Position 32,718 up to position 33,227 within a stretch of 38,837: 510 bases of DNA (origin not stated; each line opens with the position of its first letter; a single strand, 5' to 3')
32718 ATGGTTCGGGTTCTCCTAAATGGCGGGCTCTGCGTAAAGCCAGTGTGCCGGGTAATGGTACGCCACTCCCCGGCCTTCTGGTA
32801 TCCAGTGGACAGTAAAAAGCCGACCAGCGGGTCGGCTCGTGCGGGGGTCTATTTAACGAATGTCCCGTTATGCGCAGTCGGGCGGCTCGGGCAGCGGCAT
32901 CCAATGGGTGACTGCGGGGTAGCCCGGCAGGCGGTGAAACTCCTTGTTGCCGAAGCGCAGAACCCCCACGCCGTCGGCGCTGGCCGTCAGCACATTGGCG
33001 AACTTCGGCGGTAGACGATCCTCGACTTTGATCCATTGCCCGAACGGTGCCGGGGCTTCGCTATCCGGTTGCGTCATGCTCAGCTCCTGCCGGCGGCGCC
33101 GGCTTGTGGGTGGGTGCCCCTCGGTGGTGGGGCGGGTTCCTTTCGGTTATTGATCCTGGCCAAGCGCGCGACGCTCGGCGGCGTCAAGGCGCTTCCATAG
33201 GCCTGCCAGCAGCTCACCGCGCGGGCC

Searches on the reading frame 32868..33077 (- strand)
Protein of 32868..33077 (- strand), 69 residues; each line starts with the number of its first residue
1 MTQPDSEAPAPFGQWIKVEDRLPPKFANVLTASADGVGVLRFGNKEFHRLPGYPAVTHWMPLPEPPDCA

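Call 16: search_protein_families(library=phrogs, proteins=[window:32868-33077:-], max_evalue=0.01)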
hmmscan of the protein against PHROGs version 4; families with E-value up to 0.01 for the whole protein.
window:32868-33077:- (69 aa): 5 families
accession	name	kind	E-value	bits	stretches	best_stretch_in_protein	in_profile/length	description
phrog_924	-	unknown function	6.8e-13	49.8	1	9-67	86-151/267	-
phrog_7704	-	unknown function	2.8e-09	38.1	1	8-67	102-170/173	-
phrog_60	-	unknown function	3.7e-08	34.4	1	9-66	218-279/461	-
phrog_16814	-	unknown function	0.0037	18.1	1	14-32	3-21/72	-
phrog_6925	-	unknown function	0.0041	18.4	0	56-67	101-112/113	-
